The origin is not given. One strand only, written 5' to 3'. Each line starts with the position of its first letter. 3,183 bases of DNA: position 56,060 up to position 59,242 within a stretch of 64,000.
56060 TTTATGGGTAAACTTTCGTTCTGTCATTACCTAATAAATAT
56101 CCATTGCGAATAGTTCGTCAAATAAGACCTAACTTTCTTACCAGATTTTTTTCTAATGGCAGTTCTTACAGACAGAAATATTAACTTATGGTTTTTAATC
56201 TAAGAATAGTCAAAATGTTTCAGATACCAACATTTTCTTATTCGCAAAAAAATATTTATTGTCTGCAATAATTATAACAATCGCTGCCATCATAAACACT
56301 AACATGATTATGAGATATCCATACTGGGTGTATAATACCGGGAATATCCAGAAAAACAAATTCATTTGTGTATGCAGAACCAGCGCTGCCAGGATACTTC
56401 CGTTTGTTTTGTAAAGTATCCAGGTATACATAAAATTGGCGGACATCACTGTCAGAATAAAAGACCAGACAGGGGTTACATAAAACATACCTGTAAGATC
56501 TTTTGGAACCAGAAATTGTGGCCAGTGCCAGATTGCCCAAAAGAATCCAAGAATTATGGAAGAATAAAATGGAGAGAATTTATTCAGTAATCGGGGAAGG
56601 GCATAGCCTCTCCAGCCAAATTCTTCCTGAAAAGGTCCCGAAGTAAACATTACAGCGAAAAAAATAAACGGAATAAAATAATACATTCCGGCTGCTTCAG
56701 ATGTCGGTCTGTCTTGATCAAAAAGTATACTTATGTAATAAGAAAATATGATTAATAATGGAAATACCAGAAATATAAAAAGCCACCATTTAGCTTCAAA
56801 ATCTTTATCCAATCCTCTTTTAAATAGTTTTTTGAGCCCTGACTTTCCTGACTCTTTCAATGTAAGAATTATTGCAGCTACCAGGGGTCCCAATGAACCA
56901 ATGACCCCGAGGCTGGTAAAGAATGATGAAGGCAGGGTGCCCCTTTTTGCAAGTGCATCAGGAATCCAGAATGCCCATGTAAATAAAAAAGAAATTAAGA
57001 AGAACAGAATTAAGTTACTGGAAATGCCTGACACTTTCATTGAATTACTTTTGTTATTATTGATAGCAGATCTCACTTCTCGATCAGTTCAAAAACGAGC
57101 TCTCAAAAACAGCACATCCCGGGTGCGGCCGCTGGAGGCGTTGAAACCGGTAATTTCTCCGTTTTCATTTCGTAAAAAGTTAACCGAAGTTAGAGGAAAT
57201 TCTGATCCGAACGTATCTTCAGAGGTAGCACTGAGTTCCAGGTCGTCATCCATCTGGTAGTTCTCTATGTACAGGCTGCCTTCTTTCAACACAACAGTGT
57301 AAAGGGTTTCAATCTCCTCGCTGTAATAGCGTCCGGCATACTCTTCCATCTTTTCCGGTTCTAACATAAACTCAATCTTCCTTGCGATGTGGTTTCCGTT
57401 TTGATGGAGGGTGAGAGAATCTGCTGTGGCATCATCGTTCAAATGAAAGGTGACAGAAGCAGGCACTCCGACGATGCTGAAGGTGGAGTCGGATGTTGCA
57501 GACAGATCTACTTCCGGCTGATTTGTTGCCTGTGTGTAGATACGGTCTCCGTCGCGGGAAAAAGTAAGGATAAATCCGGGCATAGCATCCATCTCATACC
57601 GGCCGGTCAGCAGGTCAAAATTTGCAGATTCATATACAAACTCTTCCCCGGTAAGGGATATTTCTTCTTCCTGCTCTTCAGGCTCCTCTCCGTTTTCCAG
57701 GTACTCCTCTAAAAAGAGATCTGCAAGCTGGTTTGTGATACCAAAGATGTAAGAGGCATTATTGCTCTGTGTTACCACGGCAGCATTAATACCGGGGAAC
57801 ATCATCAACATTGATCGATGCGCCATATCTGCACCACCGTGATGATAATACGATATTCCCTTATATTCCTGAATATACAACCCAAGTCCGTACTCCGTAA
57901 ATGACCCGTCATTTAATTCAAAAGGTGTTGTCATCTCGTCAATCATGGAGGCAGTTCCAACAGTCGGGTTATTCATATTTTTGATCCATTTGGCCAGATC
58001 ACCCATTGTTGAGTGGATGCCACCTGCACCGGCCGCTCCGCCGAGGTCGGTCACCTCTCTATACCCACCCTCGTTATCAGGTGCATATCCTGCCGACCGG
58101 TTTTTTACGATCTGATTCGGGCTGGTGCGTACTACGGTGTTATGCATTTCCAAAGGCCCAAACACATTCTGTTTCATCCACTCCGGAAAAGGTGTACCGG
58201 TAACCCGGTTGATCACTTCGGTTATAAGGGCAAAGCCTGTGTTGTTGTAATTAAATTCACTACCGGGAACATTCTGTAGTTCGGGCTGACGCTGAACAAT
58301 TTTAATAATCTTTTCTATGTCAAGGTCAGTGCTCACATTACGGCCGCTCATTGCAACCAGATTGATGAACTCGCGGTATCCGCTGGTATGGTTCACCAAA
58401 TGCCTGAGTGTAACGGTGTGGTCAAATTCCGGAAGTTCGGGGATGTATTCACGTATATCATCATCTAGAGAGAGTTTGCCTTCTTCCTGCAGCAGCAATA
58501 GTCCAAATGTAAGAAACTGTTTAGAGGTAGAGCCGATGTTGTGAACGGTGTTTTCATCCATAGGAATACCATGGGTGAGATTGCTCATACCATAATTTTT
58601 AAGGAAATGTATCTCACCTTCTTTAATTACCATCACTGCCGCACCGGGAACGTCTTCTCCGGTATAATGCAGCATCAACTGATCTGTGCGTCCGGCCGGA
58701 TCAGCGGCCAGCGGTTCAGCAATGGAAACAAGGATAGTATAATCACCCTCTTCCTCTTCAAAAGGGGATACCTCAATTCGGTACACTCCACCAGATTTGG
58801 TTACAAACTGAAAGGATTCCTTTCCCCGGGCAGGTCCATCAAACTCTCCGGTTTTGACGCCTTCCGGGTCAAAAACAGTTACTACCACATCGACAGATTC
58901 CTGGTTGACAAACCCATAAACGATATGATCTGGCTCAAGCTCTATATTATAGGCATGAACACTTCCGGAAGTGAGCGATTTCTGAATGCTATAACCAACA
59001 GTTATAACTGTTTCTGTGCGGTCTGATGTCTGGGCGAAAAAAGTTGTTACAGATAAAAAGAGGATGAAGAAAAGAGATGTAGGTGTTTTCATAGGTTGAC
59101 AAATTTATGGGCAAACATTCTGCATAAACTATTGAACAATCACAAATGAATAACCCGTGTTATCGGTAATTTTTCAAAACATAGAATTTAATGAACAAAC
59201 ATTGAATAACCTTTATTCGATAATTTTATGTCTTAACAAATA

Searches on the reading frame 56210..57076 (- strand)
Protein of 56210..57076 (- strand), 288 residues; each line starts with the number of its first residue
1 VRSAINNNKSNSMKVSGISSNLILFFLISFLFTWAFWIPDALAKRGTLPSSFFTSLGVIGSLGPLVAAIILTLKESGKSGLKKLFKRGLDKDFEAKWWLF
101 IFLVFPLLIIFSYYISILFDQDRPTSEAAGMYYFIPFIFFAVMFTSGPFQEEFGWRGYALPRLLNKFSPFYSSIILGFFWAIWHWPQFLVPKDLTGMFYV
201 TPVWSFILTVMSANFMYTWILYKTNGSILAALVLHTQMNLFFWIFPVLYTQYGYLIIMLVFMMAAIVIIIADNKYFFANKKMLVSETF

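Call 4: search_protein_families(library=pfam, proteins=[window:56210-57076:-], max_evalue=0.01)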
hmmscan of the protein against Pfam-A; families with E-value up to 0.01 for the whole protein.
window:56210-57076:- (288 aa): 1 family
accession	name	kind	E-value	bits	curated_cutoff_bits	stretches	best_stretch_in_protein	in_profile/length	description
PF02517.21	Rce1-like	-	5.9e-15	55.8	22.4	1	136-241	4-93/93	Type II CAAX prenyl endopeptidase Rce1-like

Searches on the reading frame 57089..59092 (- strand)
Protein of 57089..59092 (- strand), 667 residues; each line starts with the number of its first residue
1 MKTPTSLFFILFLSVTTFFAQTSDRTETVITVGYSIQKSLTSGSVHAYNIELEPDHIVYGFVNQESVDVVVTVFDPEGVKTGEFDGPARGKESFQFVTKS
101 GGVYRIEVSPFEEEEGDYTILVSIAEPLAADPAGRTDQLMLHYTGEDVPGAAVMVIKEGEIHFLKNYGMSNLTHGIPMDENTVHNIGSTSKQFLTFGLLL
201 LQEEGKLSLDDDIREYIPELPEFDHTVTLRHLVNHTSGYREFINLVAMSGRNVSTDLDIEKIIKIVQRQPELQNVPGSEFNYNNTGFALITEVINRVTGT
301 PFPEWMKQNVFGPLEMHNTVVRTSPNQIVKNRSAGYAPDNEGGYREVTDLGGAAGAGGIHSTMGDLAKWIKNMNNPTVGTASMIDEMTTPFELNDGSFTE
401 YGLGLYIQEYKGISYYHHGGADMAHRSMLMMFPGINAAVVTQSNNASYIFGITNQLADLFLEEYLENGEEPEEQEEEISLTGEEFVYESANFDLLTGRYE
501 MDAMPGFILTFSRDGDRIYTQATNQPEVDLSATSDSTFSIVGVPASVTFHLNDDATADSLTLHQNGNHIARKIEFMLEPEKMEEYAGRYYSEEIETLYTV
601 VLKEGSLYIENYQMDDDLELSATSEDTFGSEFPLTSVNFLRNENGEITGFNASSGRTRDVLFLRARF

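Call 4: search_protein_families(library=pfam, proteins=[window:57089-59092:-], max_evalue=0.01)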
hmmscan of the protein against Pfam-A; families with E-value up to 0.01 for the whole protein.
window:57089-59092:- (667 aa): 2 families
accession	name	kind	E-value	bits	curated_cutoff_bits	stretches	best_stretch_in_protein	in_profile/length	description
PF00144.29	Beta-lactamase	-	7e-64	216.5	27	1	146-445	12-310/329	Beta-lactamase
PF11954.13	DUF3471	-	4.3e-12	46.8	29.3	2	490-564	10-90/103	Domain of unknown function (DUF3471)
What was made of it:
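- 57089..59092 (-): Resident 667-aa serine hydrolase (PPC-like sandwich, beta-lactamase/DAP-like domain, DUF3471). This family is the source of the stub. Pfam (call 4).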

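Call 46: search_protein_families(library=ncbifam, proteins=[window:57089-59092:-], max_evalue=0.01)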
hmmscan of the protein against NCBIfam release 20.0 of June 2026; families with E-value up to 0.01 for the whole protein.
window:57089-59092:- (667 aa): 47 families (the best 25 are shown)
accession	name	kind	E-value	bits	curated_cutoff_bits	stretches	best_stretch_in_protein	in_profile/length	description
NF009622.0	PRK13128.1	equivalog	2.1e-38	132.1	443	1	149-427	23-296/518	D-aminopeptidase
NF007943.0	PRK10662.1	equivalog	3.2e-25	88.5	266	1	143-375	45-272/380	D-alanyl-D-alanine-carboxypeptidase/endopeptidase AmpH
NF033085.1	bla_class_C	equivalog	3e-24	85.5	415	1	146-375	19-237/356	class C beta-lactamase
NF033698.1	blaCSA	exception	6.3e-19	68.2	884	1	130-371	24-249/375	CSA family class C beta-lactamase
NF033700.1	blaCMA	exception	5e-18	65.3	887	1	130-370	24-248/375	CMA family class C beta-lactamase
NF045671.1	blaPNC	exception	1.2e-17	63.8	750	1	145-373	59-275/401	PNC family class C beta-lactamase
NF041663.1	ampC_Sliq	exception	4.1e-17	62.2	860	1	139-379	35-260/378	cephalosporin-hydrolyzing class C beta-lactamase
NF033159.0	blaPAC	exception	5.6e-17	61.6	850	1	147-372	43-256/380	PAC family class C beta-lactamase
NF000397.2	blaACC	exception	9.3e-17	61.1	850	1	146-374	45-261/385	ACC family cephalosporin-hydrolyzing class C beta-lactamase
NF041665.1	blaPSZ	exception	1.1e-16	60.8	850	1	146-376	42-259/379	PSZ family class C beta-lactamase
NF012172.1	FOX-MOX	exception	2e-16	59.9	700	1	147-372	45-258/382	FOX/MOX family class C beta-lactamase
NF000423.2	blaSRT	exception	2.3e-16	59.9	860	1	147-371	40-251/378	SRT/SST family class C beta-lactamase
NF040478.1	blaLAQ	exception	6e-16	58.4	850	1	146-383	42-266/380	LAQ family class C beta-lactamase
NF000185.2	BlaEC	exception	6.3e-16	58.3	850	1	146-376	39-256/377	BlaEC family class C beta-lactamase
NF012173.1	CMY2-MIR-ACT-EC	exception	1.4e-15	57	680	1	146-382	43-267/380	CMY2/MIR/ACT/EC family class C beta-lactamase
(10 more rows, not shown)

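Call 49: find_homologous_proteins(query=window:57089-59092:-, max_evalue=1e-20)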
Query window:57089-59092:- (667 aa): 1904 proteins with E <= 1e-20 among 8000 candidates; the best 120 are listed.
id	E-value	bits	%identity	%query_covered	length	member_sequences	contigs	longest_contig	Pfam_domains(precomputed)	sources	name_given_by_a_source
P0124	0.0e+0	1502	100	100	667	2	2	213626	PF11954.14,PF00144.30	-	-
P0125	0.0e+0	1343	88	100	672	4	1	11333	PF11954.14,PF00144.30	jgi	jgi:CubicO group peptidase (beta-lactamase class C family)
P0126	0.0e+0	1252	83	100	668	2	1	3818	PF11954.14,PF00144.30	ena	-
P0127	0.0e+0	1247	83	97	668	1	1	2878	PF11954.14,PF00144.30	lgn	-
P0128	0.0e+0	1210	80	99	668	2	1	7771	PF11954.14,PF00144.30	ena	-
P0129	0.0e+0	1186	79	97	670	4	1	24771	PF11954.14,PF00144.30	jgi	jgi:CubicO group peptidase (beta-lactamase class C family)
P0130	0.0e+0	1156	76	99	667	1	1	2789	PF11954.14,PF00144.30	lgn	-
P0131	0.0e+0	1122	73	99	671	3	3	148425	PF11954.14,PF00144.30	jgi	jgi:CubicO group peptidase (beta-lactamase class C family)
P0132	0.0e+0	1091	71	99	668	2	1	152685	PF11954.14,PF00144.30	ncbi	ncbi:MAG: serine hydrolase [Cyclonatronaceae bacterium]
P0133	0.0e+0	1078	72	99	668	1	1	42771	PF11954.14,PF00144.30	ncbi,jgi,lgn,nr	ncbi:MAG: serine hydrolase [Balneolaceae bacterium]|nr:MAG: serine hydrolase [Balneolaceae bacterium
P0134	0.0e+0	1073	70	99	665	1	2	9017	PF11954.14,PF00144.30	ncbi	ncbi:MAG: serine hydrolase domain-containing protein [Bacteroidales bacterium]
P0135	0.0e+0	1054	69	100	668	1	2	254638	PF11954.14,PF00144.30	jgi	jgi:CubicO group peptidase (beta-lactamase class C family)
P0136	0.0e+0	1017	67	100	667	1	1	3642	PF11954.14,PF00144.30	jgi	-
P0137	4.4e-297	1005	67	100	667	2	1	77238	PF11954.14,PF00144.30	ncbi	-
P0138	1.1e-294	997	66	100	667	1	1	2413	PF11954.14,PF00144.30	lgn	-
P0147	2.9e-285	966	64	100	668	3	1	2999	PF04151.22,PF11954.14,PF00144.30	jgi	jgi:CubicO group peptidase (beta-lactamase class C family)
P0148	1.0e-281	954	64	100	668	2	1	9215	PF04151.22,PF11954.14,PF00144.30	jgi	jgi:CubicO group peptidase (beta-lactamase class C family)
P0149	1.9e-281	953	64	100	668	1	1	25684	PF04151.22,PF11954.14,PF00144.30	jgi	jgi:CubicO group peptidase (beta-lactamase class C family)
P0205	2.8e-248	844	58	98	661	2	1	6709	PF04151.22,PF11954.14,PF00144.30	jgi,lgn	-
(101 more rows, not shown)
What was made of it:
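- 57089..59092 (-): Full-length orthologues occur in Balneolaceae, Cyclonatronaceae, Rhodohalobacter, Gracilimonas and other taxa (call 49).
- On PPC-like beta-sandwich (N-module of BLA): Some orthologues carry a precomputed PF04151 hit (call 49).
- The 667-aa architecture is widely conserved, so the N-module is native to it (call 49).
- Tried and rejected: The full-length BLA search was needed to show that the module is widespread (call 49).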

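Call 50: find_encoding_contigs(protein=P0125, flank=8000, max_places=2)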
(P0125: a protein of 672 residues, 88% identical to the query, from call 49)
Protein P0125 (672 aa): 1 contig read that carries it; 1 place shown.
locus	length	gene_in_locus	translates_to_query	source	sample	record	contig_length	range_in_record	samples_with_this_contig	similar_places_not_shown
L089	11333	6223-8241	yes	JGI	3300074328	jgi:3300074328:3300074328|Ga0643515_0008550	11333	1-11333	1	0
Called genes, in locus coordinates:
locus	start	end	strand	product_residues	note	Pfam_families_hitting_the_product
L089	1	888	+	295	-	?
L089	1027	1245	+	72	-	PF19124:DUF5808 (weak)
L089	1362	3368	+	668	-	PF12831:FAD_oxidored, PF25275:Golvesin_C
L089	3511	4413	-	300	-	PF19459:DUF5996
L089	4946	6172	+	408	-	-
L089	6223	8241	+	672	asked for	PF00144:Beta-lactamase, PF11954:DUF3471 (faint)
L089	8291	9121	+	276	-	PF02517:Rce1-like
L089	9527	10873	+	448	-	PF01408:GFO_IDH_MocA, PF22725:GFO_IDH_MocA_C3, PF02894:GFO_IDH_MocA_C (weak)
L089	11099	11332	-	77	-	?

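Call 51: find_encoding_contigs(protein=P0129, flank=8000, max_places=2)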
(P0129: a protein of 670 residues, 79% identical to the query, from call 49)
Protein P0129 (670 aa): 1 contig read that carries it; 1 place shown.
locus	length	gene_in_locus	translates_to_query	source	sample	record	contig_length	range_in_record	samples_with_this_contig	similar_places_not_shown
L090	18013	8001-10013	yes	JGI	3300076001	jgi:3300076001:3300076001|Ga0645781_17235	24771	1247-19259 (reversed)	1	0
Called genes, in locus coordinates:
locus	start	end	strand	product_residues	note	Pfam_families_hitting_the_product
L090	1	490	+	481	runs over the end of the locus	PF00890:FAD_binding_2 (faint), PF01946:Thi4 (faint), PF03486:HI0933_like (faint), PF07992:Pyr_redox_2, PF12831:FAD_oxidored (weak), PF13738:Pyr_redox_3, PF00070:Pyr_redox, PF02852:Pyr_redox_dim, +1 more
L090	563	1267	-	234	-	PF04250:DUF429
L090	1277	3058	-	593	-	PF01336:tRNA_anti-codon, PF00152:tRNA-synt_2, PF02938:GAD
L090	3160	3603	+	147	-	-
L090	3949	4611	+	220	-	PF00072:Response_reg, PF00196:GerE, PF08281:Sigma70_r4_2 (weak)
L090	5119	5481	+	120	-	PF13564:DoxX_2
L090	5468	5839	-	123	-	PF13564:DoxX_2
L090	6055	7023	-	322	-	PF08240:ADH_N, PF00107:ADH_zinc_N, PF13602:ADH_zinc_N_2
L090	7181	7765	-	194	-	-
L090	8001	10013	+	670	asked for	PF00144:Beta-lactamase, PF11954:DUF3471 (faint)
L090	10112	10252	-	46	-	-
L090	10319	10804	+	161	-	PF00578:AhpC-TSA, PF08534:Redoxin, PF02630:SCO1-SenC (weak), PF13905:Thioredoxin_8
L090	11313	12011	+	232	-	PF18950:DUF5694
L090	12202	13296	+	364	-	PF00989:PAS (weak), PF13426:PAS_9, PF08447:PAS_3, PF02518:HATPase_c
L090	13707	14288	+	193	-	PF12833:HTH_18, PF00165:HTH_AraC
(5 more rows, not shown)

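Call 52: find_encoding_contigs(protein=P0131, flank=8000, max_places=2)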
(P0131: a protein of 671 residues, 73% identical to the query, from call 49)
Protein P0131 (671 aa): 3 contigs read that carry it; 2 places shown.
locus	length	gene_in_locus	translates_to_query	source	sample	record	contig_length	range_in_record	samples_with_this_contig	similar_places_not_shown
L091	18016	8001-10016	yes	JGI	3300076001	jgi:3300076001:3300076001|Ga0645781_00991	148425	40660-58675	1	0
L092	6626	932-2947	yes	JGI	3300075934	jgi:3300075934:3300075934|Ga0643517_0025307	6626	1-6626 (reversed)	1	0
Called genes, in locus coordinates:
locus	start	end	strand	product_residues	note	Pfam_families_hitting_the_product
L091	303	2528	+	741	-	PF18072:FGAR-AT_linker, PF00586:AIRS, PF02769:AIRS_C, PF00586:AIRS, PF02769:AIRS_C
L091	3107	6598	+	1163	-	PF24170:Fn3-II_PB4 (faint), PF06739:SBBP (weak), PF18962:Por_Secre_tail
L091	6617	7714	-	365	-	PF13527:Acetyltransf_9 (faint), PF00583:Acetyltransf_1 (weak)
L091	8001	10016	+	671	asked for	PF11954:DUF3471 (faint), PF00144:Beta-lactamase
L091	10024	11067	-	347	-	PF00586:AIRS, PF02769:AIRS_C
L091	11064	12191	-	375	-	PF00581:Rhodanese, PF26341:AAA_SelU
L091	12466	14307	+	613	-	PF00474:SSF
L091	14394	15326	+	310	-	PF00483:NTP_transferase (weak), PF12804:NTP_transf_3 (weak)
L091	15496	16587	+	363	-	PF01636:APH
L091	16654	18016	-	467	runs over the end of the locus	PF01408:GFO_IDH_MocA, PF21252:Glyco_hydro_109_C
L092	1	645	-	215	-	?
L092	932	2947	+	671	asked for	PF11954:DUF3471 (faint), PF00144:Beta-lactamase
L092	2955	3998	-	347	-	PF00586:AIRS, PF02769:AIRS_C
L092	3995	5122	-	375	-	PF00581:Rhodanese, PF26341:AAA_SelU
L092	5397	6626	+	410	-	?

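Call 72: predict_structure(alignment_id=A6)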
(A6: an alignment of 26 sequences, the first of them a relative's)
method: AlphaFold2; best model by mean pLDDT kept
length: 667 residues; sequences in the alignment: 26
mean_pLDDT: 73.0   pTM: 0.62
mean pLDDT of the five models: 73.0, 69.4, 67.7, 62.9, 55.7
residues with pLDDT >= 90: 169; 70-90: 254; 50-70: 137; < 50: 107
segments of 3 or more residues with pLDDT < 50: 16-24, 238-240, 243-254, 279-281, 337-340, 420-424, 468-484, 503-507, 523-526, 574-596, 653-660
pLDDT, mean of each block of 10 residues (from residue 1): 60 49 62 90 86 93 84 92 69 87 92 81 94 93 82 93 91 75 73 89 94 89 78 61 47 55 65 50 65 92 92 93 70 53 53 63 92 92 88 73 83 81 65 93 76 91 70 27 58 81 54 79 59 80 75 82 65 44 25 44 72 60 73 65 78 46 61
secondary structure, 60 per line:
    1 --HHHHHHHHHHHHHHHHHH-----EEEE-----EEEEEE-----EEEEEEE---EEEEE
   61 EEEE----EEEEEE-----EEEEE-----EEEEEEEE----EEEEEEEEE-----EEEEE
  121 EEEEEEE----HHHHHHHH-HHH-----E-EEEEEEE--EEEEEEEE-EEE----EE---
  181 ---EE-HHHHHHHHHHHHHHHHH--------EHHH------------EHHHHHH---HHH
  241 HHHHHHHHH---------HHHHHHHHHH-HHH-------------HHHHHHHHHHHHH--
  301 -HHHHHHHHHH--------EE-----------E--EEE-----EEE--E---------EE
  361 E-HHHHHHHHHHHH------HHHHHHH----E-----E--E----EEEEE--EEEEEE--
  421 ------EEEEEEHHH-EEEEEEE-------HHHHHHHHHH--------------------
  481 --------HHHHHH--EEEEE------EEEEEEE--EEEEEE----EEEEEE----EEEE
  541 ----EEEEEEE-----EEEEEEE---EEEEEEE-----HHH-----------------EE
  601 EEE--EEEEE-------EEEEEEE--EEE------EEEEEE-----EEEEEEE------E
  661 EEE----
elements in order (helices of 4 or more, strands of 3 or more residues): H3-20 E26-29 E35-40 E46-52 E56-64 E69-74 E80-84 E90-97 E102-110 E116-127 H132-139 E151-157 E160-167 E169-171 H187-203 H229-234 H238-249 H259-268 H286-298 H302-311 E336-338 E344-346 E359-361 H363-374 H381-387 E406-410 E413-418 E427-432 E437-443 H451-460 H489-494 E497-501 E508-514 E517-522 E527-532 E537-540 E545-551 E557-563 E567-573 E599-603 E606-610 E618-624 E627-629 E636-641 E647-653 E660-663
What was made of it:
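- On PPC-like beta-sandwich (N-module of BLA): AF2 predicts 9 strands at residues 26-127 with pLDDT ~85-93 (call 72).
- The N-module: the BLA N-domain is a 9-strand sandwich and the stub ends at strand 5 (call 72).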

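Call 73: search_protein_families(library=pfam, proteins=[L089:4946-6172:+], max_evalue=1)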
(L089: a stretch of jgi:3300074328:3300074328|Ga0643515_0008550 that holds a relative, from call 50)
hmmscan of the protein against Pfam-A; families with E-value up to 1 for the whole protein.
L089:4946-6172:+ (408 aa): 1 family
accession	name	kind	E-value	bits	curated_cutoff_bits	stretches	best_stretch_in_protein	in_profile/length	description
PF07341.16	DUF1473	-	0.066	13.4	25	1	225-279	30-84/163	Protein of unknown function (DUF1473)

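Call 77: fold_search(model_id=the predicted structure, library=pdb)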
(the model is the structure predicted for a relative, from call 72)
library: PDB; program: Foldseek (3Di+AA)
matches with E <= 10: 1763; with E <= 0.001: 350
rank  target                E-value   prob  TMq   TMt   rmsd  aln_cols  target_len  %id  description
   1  1ei5                  7.2e-24  1.00  0.51  0.63   8.0       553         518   21  CRYSTAL STRUCTURE OF A D-AMINOPEPTIDASE FROM OCHROBACTRUM ANTHROPI (released 2000-10-04)
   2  2qmi_C                1.4e-21  1.00  0.41  0.59  11.6       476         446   23  Structure of the octameric penicillin-binding protein homologue from Pyrococcus abyssi (released 2008-07-22)
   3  2qmi_A                3.3e-20  1.00  0.41  0.58  11.8       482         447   23  Structure of the octameric penicillin-binding protein homologue from Pyrococcus abyssi (released 2008-07-22)
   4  9sn1                  2.8e-18  1.00  0.44  0.44  10.4       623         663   19  Lip3 DL-peptidase in the apo-state (released 2026-02-18)
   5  7spn_A                7.3e-18  1.00  0.46  0.64   7.0       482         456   20  Crystal structure of IS11, a thermophilic esterase (released 2022-08-24)
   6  7spn_B                2.0e-17  1.00  0.44  0.61   7.3       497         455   18  Crystal structure of IS11, a thermophilic esterase (released 2022-08-24)
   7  8fek                  1.6e-16  1.00  0.44  0.68   6.8       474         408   19  Crystal structure of PBP cyclase Ulm16 (released 2023-11-08)
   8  1ikg                  4.8e-16  1.00  0.39  0.70   6.9       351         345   25  MICHAELIS COMPLEX OF STREPTOMYCES R61 DD-PEPTIDASE WITH A SPECIFIC PEPTIDOGLYCAN SUBSTRATE FRAGMENT (released 2002-09-11)
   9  4y7p                  2.4e-15  1.00  0.38  0.69   6.4       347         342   25  Structure of alkaline D-peptidase from Bacillus cereus (released 2015-10-14)
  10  1hvb                  2.5e-15  1.00  0.39  0.70   6.8       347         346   25  CRYSTAL STRUCTURE OF STREPTOMYCES R61 DD-PEPTIDASE COMPLEXED WITH A NOVEL CEPHALOSPORIN ANALOG OF CELL WALL PEPTIDOGLYCA (released 2001-02-07)
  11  4gdn_A                3.6e-15  1.00  0.39  0.73   6.3       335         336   22  Structure of FmtA-like protein (released 2012-10-03)
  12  9s7k_A                4.0e-15  1.00  0.38  0.71   6.4       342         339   25  INCYPRO crosslinked dimer of the D-stereospecific hydrolase dHy1 (released 2026-04-01)
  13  6ksu_A                5.4e-15  1.00  0.39  0.56   9.1       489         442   19  Crystal structure of SurE (released 2020-06-24)
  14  3pte                  5.6e-15  1.00  0.39  0.70   7.4       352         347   24  THE REFINED CRYSTALLOGRAPHIC STRUCTURE OF A DD-PEPTIDASE PENICILLIN-TARGET ENZYME AT 1.6 A RESOLUTION (released 1995-08-15)
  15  6ksu_B                5.9e-15  1.00  0.40  0.57   8.8       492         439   19  Crystal structure of SurE (released 2020-06-24)
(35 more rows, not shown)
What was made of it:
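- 57089..59092 (-): AF2 and Foldseek results (calls 72, 77).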

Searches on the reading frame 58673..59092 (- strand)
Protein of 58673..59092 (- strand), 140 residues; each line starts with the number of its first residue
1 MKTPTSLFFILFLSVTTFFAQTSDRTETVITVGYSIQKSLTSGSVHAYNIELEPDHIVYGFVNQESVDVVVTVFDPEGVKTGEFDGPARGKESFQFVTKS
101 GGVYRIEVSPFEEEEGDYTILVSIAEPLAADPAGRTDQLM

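Call 28: find_homologous_proteins(query=window:58673-59092:-, max_evalue=0.01)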
Query seq(140 aa) (140 aa): 3 proteins with E <= 0.01 among 40 candidates.
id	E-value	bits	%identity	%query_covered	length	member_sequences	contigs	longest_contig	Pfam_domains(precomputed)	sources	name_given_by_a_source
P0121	2.7e-75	269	91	100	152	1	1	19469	-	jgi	jgi:hypothetical protein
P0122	1.8e-24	104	69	56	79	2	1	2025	-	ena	-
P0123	1.5e-17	82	62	51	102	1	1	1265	-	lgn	-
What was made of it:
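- Tried and rejected: A word-index search with the 140-aa N-module returned only 3 proteins, because of limited sensitivity (call 28).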

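Call 30: find_encoding_contigs(protein=P0121, flank=10000, max_places=3)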
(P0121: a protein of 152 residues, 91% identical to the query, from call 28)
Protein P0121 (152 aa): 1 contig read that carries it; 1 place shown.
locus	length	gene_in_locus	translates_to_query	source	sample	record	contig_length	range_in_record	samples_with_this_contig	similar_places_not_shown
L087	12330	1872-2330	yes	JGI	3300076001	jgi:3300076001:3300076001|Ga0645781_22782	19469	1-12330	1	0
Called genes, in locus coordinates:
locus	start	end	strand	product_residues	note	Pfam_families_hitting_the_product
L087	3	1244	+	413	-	?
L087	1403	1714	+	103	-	-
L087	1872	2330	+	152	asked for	-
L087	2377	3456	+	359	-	PF00144:Beta-lactamase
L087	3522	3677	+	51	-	-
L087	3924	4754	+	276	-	PF02517:Rce1-like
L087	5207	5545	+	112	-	-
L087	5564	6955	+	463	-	PF01432:Peptidase_M3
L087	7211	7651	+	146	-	PF01432:Peptidase_M3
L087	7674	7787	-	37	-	-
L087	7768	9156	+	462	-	-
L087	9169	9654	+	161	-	-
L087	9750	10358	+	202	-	PF25174:Beta-prop_THOC3 (faint), PF07676:PD40 (faint), PF00930:DPPIV_N (weak), PF26550:Tricorn_2nd (faint), PF26549:Tricorn_N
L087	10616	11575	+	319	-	PF00326:Peptidase_S9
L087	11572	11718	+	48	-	-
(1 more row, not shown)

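Call 31: find_encoding_contigs(protein=P0122, flank=10000, max_places=3)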
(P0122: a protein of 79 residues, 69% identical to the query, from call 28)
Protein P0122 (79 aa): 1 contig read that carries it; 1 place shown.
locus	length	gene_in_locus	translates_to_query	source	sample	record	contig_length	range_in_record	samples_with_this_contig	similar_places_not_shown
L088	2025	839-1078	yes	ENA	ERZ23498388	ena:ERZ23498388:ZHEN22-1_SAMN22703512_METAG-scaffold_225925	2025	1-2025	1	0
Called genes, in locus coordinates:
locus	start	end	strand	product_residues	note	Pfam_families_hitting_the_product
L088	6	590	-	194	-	-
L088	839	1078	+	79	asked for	-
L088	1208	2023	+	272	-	?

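Call 38: search_protein_families(library=pfam, proteins=[window:58673-59032:-], max_evalue=10)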
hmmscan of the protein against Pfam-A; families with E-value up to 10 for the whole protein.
seq(120 aa): 1 family
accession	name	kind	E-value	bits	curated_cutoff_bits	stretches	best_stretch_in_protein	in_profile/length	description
PF04151.21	PPC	-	0.036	15.4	25.9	1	43-89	20-69/70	Bacterial pre-peptidase C-terminal domain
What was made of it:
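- On PPC-like beta-sandwich (N-module of BLA): Pfam gives E 0.036, below the cut-off (call 38).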
